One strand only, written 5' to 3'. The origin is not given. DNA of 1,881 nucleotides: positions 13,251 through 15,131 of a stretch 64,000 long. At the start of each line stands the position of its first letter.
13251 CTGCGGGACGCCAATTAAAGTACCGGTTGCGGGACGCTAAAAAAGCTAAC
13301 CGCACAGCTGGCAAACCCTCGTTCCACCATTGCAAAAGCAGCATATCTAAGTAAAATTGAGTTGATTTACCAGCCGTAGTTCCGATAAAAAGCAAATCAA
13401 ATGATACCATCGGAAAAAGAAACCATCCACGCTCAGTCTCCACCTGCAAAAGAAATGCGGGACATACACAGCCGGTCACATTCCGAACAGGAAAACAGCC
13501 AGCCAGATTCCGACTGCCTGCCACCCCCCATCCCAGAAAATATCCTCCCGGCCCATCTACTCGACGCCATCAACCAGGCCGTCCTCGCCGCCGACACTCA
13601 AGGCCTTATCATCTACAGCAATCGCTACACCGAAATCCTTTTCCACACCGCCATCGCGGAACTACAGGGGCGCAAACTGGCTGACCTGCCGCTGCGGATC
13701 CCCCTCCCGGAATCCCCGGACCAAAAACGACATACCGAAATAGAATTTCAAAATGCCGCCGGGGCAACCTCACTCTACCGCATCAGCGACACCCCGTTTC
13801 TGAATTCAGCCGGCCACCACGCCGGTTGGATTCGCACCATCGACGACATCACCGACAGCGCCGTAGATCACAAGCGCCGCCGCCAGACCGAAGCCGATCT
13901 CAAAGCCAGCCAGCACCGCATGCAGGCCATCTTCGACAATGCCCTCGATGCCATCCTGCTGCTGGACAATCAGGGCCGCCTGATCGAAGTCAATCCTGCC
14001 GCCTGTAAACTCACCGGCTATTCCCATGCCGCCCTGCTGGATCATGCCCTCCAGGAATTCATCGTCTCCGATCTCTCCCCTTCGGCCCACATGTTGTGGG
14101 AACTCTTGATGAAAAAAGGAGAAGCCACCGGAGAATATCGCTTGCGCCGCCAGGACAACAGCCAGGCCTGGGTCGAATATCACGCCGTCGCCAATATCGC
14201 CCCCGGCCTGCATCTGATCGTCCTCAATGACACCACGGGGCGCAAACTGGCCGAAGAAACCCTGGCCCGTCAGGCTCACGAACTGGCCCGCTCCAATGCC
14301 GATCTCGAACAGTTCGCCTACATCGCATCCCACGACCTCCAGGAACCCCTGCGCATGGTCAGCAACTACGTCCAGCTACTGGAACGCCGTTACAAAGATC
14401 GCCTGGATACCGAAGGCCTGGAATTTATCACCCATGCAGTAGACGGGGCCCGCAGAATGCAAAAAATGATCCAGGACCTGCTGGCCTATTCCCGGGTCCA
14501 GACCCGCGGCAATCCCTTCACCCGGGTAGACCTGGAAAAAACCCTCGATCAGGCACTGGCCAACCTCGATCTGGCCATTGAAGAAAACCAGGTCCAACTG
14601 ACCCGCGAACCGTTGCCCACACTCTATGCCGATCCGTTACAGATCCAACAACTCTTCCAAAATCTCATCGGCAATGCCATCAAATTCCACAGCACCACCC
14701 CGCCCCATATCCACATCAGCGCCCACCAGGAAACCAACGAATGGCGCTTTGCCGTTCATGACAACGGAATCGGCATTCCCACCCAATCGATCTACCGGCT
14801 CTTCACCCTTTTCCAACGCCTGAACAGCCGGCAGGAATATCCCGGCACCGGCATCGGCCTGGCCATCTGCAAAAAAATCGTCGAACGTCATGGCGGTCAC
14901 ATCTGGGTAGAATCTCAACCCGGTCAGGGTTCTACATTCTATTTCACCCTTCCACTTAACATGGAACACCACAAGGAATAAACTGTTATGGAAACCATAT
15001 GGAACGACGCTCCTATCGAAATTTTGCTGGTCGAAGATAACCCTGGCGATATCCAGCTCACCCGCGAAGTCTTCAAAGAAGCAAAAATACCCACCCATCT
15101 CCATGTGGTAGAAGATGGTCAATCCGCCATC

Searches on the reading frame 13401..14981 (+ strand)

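Call 66: search_protein_families(library=pfam, proteins=[window:13401-14981:+], max_evalue=0.001)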
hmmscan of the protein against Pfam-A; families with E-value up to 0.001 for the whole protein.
window:13401-14981:+ (526 aa): 9 families
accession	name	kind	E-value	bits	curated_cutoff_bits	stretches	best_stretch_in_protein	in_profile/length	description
PF02518.31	HATPase_c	-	2.4e-32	112.1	26.4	1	411-520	2-110/111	Histidine kinase-, DNA gyrase B-, and HSP90-like ATPase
PF00989.32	PAS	-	3.3e-16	59.7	22.6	1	173-264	2-95/113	PAS fold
PF13426.13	PAS_9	-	1.1e-14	54.9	27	1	183-264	2-83/103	PAS domain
PF13188.13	PAS_8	-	8.7e-14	51.3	21.8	1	173-225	2-50/65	PAS domain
PF08448.16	PAS_4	-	3.9e-13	50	23.1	1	178-279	1-106/110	PAS fold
PF00512.31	HisKA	-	8.3e-11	42.2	26.9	1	302-368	2-65/66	His Kinase A (phospho-acceptor) domain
PF08447.18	PAS_3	-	3.4e-08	34.1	25.6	1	195-263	2-73/89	PAS fold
PF24820.1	Diguanyl_cycl_sensor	-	0.00029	21.2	28.1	0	183-229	7-53/109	Diguanylate cyclase-like sensor domain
PF14501.12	HATPase_c_5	-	0.00057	20.2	22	0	413-506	4-91/102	GHKL domain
